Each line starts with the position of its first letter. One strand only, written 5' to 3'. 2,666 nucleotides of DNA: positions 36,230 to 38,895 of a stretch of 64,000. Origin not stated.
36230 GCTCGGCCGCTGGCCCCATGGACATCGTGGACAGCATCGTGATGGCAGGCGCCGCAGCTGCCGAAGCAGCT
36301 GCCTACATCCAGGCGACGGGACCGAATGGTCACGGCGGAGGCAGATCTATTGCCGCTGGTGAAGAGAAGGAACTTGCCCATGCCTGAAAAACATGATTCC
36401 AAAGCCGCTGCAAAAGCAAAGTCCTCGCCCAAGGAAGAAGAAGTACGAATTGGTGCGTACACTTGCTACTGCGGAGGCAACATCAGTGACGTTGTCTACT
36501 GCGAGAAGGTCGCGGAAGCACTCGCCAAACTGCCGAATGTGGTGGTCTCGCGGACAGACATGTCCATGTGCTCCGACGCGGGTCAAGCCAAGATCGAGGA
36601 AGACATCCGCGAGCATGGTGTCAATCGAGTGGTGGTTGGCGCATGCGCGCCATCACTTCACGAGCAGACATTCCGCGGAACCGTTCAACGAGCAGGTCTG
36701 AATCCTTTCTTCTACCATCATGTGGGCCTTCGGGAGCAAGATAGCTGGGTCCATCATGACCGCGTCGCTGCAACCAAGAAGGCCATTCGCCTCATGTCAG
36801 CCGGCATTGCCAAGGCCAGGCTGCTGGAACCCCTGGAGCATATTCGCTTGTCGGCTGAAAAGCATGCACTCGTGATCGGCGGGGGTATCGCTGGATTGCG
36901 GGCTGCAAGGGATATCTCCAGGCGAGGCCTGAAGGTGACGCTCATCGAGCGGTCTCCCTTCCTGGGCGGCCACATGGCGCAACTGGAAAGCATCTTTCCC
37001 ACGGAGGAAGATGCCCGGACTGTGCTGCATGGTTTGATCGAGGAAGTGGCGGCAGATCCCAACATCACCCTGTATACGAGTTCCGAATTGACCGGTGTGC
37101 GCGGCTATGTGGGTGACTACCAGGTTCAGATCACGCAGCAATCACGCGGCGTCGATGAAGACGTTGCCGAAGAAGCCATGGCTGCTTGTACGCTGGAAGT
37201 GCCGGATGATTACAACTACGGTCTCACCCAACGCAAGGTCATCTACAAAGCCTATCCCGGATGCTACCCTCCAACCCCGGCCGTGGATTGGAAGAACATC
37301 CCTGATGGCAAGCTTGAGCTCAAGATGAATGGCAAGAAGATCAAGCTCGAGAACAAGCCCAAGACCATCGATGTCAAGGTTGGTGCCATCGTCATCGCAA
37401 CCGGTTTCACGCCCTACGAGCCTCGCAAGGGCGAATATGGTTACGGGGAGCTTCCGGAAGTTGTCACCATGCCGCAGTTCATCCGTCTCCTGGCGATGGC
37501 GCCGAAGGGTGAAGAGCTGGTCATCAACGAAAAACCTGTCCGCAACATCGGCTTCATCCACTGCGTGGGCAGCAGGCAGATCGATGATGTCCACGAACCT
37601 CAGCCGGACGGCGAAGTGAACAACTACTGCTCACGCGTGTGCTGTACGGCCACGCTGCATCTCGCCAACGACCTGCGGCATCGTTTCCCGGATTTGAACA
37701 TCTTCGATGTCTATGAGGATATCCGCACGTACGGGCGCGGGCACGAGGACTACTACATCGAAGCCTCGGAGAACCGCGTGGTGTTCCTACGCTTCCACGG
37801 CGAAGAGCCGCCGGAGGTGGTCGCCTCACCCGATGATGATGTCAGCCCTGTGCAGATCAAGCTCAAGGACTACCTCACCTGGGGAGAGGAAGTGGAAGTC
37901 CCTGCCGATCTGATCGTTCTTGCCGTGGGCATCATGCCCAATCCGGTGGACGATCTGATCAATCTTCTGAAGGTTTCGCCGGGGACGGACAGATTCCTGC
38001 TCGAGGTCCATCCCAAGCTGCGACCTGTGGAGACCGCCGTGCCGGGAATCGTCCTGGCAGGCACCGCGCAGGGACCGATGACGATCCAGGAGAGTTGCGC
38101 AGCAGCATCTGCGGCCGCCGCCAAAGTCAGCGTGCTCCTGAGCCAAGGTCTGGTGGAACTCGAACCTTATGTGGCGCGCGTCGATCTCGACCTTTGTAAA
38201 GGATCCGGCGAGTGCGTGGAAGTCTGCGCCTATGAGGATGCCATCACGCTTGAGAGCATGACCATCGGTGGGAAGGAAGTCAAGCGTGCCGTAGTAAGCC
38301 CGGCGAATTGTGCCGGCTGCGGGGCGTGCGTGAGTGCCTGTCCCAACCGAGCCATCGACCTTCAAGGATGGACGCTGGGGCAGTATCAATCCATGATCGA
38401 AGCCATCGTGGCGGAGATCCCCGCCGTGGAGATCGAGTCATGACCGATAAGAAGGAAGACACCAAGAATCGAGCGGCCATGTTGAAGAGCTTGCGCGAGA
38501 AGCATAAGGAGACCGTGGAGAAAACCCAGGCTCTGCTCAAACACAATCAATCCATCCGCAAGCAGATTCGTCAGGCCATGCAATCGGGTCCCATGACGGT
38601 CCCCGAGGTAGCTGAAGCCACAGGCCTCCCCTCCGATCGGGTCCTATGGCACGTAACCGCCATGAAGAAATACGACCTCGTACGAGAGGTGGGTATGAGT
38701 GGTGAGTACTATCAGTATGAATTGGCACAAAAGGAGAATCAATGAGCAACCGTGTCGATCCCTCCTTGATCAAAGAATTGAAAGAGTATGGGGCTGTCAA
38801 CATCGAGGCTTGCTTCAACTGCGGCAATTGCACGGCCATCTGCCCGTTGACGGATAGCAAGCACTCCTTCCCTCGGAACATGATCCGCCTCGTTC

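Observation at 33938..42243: Candidate novel system: quinone-linked HdrA/QmoC complex clustered with a TusA-DsrE persulfide relay and a YeeE importer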

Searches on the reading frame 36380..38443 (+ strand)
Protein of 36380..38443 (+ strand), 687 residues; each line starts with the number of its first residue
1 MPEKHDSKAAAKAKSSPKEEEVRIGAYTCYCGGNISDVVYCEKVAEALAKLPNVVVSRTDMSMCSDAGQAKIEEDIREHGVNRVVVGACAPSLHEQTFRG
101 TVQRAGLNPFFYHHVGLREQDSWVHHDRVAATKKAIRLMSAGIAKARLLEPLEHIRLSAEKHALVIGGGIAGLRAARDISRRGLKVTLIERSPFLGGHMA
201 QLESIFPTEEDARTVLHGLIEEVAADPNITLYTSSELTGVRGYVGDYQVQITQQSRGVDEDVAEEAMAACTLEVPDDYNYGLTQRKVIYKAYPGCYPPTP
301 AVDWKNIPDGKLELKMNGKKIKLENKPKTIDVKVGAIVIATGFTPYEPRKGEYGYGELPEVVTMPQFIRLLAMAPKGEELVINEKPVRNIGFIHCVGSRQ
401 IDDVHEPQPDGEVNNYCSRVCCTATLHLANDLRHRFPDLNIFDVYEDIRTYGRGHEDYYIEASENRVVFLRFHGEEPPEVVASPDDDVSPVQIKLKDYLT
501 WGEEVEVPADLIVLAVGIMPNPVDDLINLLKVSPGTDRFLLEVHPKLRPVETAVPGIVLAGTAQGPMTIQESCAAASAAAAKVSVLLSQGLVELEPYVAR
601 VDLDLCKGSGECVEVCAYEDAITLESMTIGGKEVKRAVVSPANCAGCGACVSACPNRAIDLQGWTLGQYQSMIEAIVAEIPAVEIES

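Call 3: search_protein_families(library=pfam, proteins=[window:36380-38443:+], max_evalue=0.01)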
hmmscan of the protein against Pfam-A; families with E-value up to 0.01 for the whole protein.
window:36380-38443:+ (687 aa): 22 families
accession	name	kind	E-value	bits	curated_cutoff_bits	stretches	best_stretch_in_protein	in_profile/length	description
PF07992.20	Pyr_redox_2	-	5.7e-12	46.1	26.1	1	163-240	3-78/291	Pyridine nucleotide-disulphide oxidoreductase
PF12831.13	FAD_oxidored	-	3.3e-09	37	27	1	164-224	3-65/416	FAD dependent oxidoreductase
PF13450.12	NAD_binding_8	-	1.2e-08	35.6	21.9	1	165-201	1-37/68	NAD(P)-binding Rossmann-like domain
PF01266.30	DAO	-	1.9e-08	34.7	27.9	1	163-197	2-36/353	FAD dependent oxidoreductase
PF12838.12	Fer4_7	-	2.5e-07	31.5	27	1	606-657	2-51/52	4Fe-4S dicluster domain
PF00037.32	Fer4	-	4.1e-07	30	21.1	1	638-659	2-23/24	4Fe-4S binding domain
PF00890.30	FAD_binding_2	-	4.1e-07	30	20.4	1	163-200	2-39/414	FAD binding domain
PF12837.12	Fer4_6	-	7e-07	29.3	25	2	637-659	2-24/24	4Fe-4S binding domain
PF12797.12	Fer4_2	-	8.8e-07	28.9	24.5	1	638-655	4-21/22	4Fe-4S binding domain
PF13237.11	Fer4_10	-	2.7e-06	27.6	25.5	1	601-655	4-53/53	4Fe-4S dicluster domain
PF03486.20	HI0933_like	-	5.8e-06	26.4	50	1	162-196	2-36/244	HI0933-like protein Rossmann domain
PF00070.33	Pyr_redox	-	1e-05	26.4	22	1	162-196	1-35/82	Pyridine nucleotide-disulphide oxidoreductase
PF13187.11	Fer4_9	-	2.4e-05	24.7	27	1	606-659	2-52/52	4Fe-4S dicluster domain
PF01946.23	Thi4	-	3.4e-05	23.6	26.2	1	159-200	16-58/235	Thi4 family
PF14697.11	Fer4_21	-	0.00011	22.7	35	1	599-660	1-58/59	4Fe-4S dicluster domain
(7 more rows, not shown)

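Call 7: search_protein_families(library=ncbifam, proteins=[window:36380-38443:+], max_evalue=0.01)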
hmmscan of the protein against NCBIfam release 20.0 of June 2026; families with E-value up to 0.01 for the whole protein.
window:36380-38443:+ (687 aa): 120 families (the best 25 are shown)
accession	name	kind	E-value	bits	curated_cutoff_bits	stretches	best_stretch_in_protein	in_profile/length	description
NF040770.1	hetero_SS_HdrA2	exception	2.6e-172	574.8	1100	1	23-679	1-643/777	CoB-CoM heterodisulfide reductase HdrA2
NF041891.1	hdrA_Methbact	equivalog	8.3e-130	434.3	1300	1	23-678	2-637/762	ferredoxin:CoB-CoM heterodisulfide reductase subunit HdrA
NF041778.1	hetero_SS_HdrA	equivalog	4.1e-124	415.1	1400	1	24-679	8-653/771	ferredoxin:CoB-CoM heterodisulfide reductase subunit HdrA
NF009410.0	PRK12771.1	subfamily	5.8e-10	38.4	516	1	158-199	136-177/566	NAD(P)-binding protein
TIGR03315.1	Se_ygfK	equivalog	3.9e-09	34.5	835.3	2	501-658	757-901/1012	putative selenate reductase subunit YgfK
TIGR03997.1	mycofact_OYE_2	equivalog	1.2e-08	33.8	793.15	1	159-224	378-442/645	mycofactocin system FadH/OYE family oxidoreductase 2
NF045599.1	bili_reduct_long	exception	1.2e-08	33.7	750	1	159-232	380-451/641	bilirubin reductase, long form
NF005560.0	PRK07233.1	equivalog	4.1e-08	32.5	252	1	164-203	4-43/435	hypothetical protein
NF042909.1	FMH_DH_FwdF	exception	8.4e-08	31.7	375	1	601-662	254-314/336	tungsten-dependent formylmethanofuran dehydrogenase subunit FwdF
NF005504.0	PRK07118.1-3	equivalog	1.2e-07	31.4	437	1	606-662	142-191/293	Fe-S cluster domain-containing protein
TIGR01372.1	soxA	subfamily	1.3e-07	29.8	1164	1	134-240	142-247/996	sarcosine oxidase subunit alpha family protein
TIGR03467.1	HpnE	equivalog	1.6e-07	31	283.05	1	164-199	2-37/430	hydroxysqualene dehydroxylase HpnE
TIGR02179.1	PorD_KorD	subfamily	4.9e-07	29.8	60.05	1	628-661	41-74/78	2-oxoacid:acceptor oxidoreductase, delta subunit, pyruvate/2-ketoisovalerate family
NF045874.1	Vhu_polyferre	exception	6.4e-07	28.4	600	1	599-662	287-349/381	F420-non-reducing hydrogenase associated-polyferredoxin VhuB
NF002480.1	PRK01747.1-1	equivalog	6.6e-07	28.1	540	1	146-192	234-280/645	bifunctional tRNA (5-methylaminomethyl-2-thiouridine)(34)-methyltransferase MnmC2/FAD-dependent 5-carboxymethylaminomethyl-2-thiouridine(34)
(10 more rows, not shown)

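Call 23: search_solved_structures(query=window:36380-38443:+, max_evalue=0.00001)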
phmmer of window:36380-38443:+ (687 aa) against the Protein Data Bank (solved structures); distinct sequences matched with E-value up to 0.00001: 7.
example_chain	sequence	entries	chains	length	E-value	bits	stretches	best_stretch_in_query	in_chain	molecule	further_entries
5odc_A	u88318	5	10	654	1.1e-142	480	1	20-674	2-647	Heterodisulfide reductase, subunit A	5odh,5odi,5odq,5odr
8rvu_a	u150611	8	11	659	7.3e-139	467.3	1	18-679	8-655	H(2):CoB-CoM heterodisulfide,ferredoxin reductase subunit A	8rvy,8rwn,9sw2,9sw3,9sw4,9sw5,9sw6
8rvv_A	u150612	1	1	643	4.1e-137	461.6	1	23-676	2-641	H(2):CoB-CoM heterodisulfide,ferredoxin reductase subunit A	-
9sfi_A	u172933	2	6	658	1.5e-128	433.3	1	22-677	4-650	CoB--CoM heterodisulfide reductase iron-sulfur subunit A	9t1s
7bkb_A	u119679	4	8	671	3.9e-114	385.6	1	20-677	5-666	CoB--CoM heterodisulfide reductase iron-sulfur subunit A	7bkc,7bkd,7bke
6tjr_A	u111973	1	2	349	2.4e-30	108.7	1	334-582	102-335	Fumarate reductase/succinate dehydrogenase flavoprotein domain protein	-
9sw6_G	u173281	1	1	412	6.1e-08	34.7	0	602-661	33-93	Polyferredoxin protein MvhB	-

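Call 38: search_solved_structures(query=window:36380-38443:+, max_evalue=1e-100, show_alignments=1)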
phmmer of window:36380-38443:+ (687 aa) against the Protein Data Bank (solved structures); distinct sequences matched with E-value up to 1e-100: 5.
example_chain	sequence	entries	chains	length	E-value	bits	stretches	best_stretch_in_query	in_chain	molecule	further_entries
5odc_A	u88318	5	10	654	1.1e-142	480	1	20-674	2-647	Heterodisulfide reductase, subunit A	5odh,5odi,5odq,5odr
8rvu_a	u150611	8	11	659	7.3e-139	467.3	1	18-679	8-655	H(2):CoB-CoM heterodisulfide,ferredoxin reductase subunit A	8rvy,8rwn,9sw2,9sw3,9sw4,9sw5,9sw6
8rvv_A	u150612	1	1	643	4.1e-137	461.6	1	23-676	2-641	H(2):CoB-CoM heterodisulfide,ferredoxin reductase subunit A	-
9sfi_A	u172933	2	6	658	1.5e-128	433.3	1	22-677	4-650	CoB--CoM heterodisulfide reductase iron-sulfur subunit A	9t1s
7bkb_A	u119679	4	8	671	3.9e-114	385.6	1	20-677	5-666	CoB--CoM heterodisulfide reductase iron-sulfur subunit A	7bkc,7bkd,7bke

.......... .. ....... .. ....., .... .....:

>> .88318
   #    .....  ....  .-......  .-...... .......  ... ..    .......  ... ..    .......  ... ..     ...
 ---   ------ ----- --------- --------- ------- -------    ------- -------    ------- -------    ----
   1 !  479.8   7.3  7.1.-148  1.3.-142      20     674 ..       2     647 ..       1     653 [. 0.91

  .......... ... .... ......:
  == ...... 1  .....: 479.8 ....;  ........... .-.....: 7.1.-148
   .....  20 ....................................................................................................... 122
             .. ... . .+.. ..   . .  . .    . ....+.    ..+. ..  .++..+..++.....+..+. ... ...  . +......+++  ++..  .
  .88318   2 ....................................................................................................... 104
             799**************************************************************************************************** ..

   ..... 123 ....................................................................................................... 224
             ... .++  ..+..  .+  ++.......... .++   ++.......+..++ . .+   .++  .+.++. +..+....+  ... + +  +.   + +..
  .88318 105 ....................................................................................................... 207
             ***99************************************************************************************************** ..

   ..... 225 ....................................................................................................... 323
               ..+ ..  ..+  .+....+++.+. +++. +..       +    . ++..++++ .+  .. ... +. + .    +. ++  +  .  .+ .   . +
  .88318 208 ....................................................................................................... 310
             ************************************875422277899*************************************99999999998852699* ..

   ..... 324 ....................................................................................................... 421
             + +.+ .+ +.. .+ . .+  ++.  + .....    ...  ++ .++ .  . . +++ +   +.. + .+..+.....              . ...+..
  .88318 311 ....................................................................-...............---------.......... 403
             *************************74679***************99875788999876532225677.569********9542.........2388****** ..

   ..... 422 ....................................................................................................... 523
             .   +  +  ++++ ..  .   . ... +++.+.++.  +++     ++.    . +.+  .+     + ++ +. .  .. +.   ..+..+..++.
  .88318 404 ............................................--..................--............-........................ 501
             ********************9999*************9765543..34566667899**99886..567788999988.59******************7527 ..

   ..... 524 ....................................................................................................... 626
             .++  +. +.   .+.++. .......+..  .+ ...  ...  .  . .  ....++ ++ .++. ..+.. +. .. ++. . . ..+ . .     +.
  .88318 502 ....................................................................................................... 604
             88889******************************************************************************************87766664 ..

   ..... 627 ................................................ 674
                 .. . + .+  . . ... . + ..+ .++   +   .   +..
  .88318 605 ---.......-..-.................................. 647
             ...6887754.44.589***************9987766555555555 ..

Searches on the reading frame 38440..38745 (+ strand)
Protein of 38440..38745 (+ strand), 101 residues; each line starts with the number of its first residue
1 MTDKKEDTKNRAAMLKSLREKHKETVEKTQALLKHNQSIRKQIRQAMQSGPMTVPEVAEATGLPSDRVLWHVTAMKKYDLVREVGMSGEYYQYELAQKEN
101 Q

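Call 3: search_protein_families(library=pfam, proteins=[window:38440-38745:+], max_evalue=0.01)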
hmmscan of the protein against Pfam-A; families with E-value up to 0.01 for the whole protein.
window:38440-38745:+ (101 aa): 6 families
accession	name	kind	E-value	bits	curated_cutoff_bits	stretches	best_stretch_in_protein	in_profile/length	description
PF12840.13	HTH_20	-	1.1e-05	25.8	27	1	41-84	7-51/51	Helix-turn-helix domain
PF01022.26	HTH_5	-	0.00091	19.5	22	0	39-82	3-46/47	Bacterial regulatory protein, arsR family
PF13412.12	HTH_24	-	0.0018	18.3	21.9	1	48-82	14-48/48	Winged helix-turn-helix DNA-binding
PF21476.4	PF0610-like_N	-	0.003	18.2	33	0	39-74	2-37/50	PF0610-like, N-terminal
PF01978.25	TrmB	-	0.003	17.8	25.6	1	48-96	19-65/68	Sugar-specific transcriptional regulator TrmB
PF17782.7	DprA_WH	-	0.0033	17.9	22.9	1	34-69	8-43/61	DprA winged helix domain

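Call 7: search_protein_families(library=ncbifam, proteins=[window:38440-38745:+], max_evalue=0.01)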
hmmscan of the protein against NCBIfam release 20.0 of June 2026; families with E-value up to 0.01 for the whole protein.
window:38440-38745:+ (101 aa): 2 families
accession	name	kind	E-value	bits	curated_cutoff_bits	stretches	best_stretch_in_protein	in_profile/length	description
NF033788.1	HTH_metalloreg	subfamily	3.4e-05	23.6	55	1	39-96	12-69/77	metalloregulator ArsR/SmtB family transcription factor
NF033789.1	repress_SdpR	subfamily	0.00039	20.3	100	1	37-95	7-64/79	autorepressor SdpR family transcription factor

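Call 51: find_homologous_proteins(query=window:38440-38745:+, max_evalue=0.001)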
Query window:38440-38745:+ (101 aa): 85 proteins with E <= 0.001 among 86 candidates.
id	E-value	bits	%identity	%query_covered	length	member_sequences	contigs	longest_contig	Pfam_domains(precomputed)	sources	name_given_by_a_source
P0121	3.5e-55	201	95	100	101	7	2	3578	-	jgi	jgi:predicted transcriptional regulator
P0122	5.5e-54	198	93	100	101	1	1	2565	PF12840.14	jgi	jgi:predicted transcriptional regulator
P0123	4.0e-52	192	90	100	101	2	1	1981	-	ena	-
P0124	1.3e-50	187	86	100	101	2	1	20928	-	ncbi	-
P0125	7.6e-47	175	81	100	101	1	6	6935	-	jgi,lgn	jgi:predicted transcriptional regulator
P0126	9.3e-47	174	82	100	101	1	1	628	PF12840.14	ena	-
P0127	9.8e-47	174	85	95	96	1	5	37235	-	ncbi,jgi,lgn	ncbi:MAG: hypothetical protein PVI78_13035 [Anaerolineales bacterium]|jgi:predicted transcriptional 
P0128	1.3e-46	174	84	100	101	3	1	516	-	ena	-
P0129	5.1e-46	172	82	100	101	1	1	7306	-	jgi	-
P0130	2.1e-42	161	73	100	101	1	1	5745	PF12840.14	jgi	jgi:predicted transcriptional regulator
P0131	1.8e-41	158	82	100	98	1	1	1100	-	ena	-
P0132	1.8e-39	151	72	96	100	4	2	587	-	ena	-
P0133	6.1e-39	150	74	92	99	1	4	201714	-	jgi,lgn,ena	jgi:predicted transcriptional regulator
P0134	2.0e-38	148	70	96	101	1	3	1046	-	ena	-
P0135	2.1e-38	148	74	92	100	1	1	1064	PF12840.14,PF01022.27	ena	-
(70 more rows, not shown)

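Call 55: predict_structure(alignment_id=A2)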
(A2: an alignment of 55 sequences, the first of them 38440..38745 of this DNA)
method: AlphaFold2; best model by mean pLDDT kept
length: 101 residues; sequences in the alignment: 55
mean_pLDDT: 76.8   pTM: 0.57
mean pLDDT of the five models: 76.8, 75.7, 74.9, 72.5, 71.4
residues with pLDDT >= 90: 32; 70-90: 40; 50-70: 13; < 50: 16
segments of 3 or more residues with pLDDT < 50: 87-89, 91-101
pLDDT, mean of each block of 10 residues (from residue 1): 79 92 92 91 83 85 89 66 53 43 41
secondary structure, 60 per line:
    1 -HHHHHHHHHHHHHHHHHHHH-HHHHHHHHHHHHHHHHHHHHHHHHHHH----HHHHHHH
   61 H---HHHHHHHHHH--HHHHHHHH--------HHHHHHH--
elements in order: H2-21 H23-49 H54-61 H65-74 H77-84 H93-99

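Call 57: fold_search(model_id=the predicted structure, library=pdb)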
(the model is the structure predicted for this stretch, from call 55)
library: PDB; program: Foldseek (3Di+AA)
matches with E <= 10: 935; with E <= 0.001: 0
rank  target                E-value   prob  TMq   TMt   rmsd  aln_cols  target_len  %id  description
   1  2p6t_B                3.2e-01  0.82  0.36  0.24   6.7        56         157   21  CRYSTAL STRUCTURE OF TRANSCRIPTIONAL REGULATOR NMB0573 and L-LEUCINE COMPLEX FROM NEISSERIA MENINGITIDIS (released 2007-04-03)
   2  7wdq_A                3.7e-01  0.97  0.37  0.12   2.0        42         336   33  DsyB in complex with SAM (released 2022-06-01)
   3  7dns_A                4.2e-01  0.77  0.42  0.46   7.7        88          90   15  Crystal structure of domain-swapped dimer of H5_Fold-0 Elsa; de novo designed protein with an asymmetric all-alpha top (released 2021-07-28)
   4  3cuo_D                5.4e-01  0.72  0.34  0.37   5.5        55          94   22  Crystal structure of the predicted DNA-binding transcriptional regulator from E. coli (released 2008-06-17)
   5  2p5v_G                5.4e-01  0.72  0.36  0.24   6.7        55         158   22  Crystal Structure of Transcriptional Regulator NMB0573 from Neisseria Meningitidis (released 2007-04-03)
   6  2p6t_F                5.4e-01  0.69  0.36  0.24   6.7        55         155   22  CRYSTAL STRUCTURE OF TRANSCRIPTIONAL REGULATOR NMB0573 and L-LEUCINE COMPLEX FROM NEISSERIA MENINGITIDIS (released 2007-04-03)
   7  5f8e_C                5.7e-01  0.91  0.32  0.10   1.4        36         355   30  Rv2258c-SAH (released 2016-06-29)
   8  8rdn_C                5.7e-01  0.44  0.26  0.09   7.2        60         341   18  Holomycin methyltransferase DtpM with SAH and XRD-271 (released 2024-10-16)
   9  5f8e_B                6.1e-01  0.91  0.32  0.10   1.4        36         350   30  Rv2258c-SAH (released 2016-06-29)
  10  2p5v_C                6.5e-01  0.69  0.37  0.25   6.7        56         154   21  Crystal Structure of Transcriptional Regulator NMB0573 from Neisseria Meningitidis (released 2007-04-03)
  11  5duk_B                6.9e-01  0.80  0.41  0.58   3.6        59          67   17  N-terminal structure of putative DNA binding transcription factor from Thermoplasmatales archaeon SCGC AB-539-N05 (released 2015-10-07)
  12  1lva                  6.9e-01  0.72  0.34  0.15   2.1        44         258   20  Crystal structure of a C-terminal fragment of Moorella thermoacetica elongation factor SelB (released 2002-08-21)
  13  5f8e_A                7.4e-01  0.89  0.32  0.10   1.4        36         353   30  Rv2258c-SAH (released 2016-06-29)
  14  5f8f_B                7.4e-01  0.89  0.32  0.09   1.3        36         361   30  Rv2258c-SFG (released 2016-06-29)
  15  5f8c_B                7.4e-01  0.89  0.32  0.09   1.4        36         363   30  Rv2258c-unbound (released 2016-06-29)
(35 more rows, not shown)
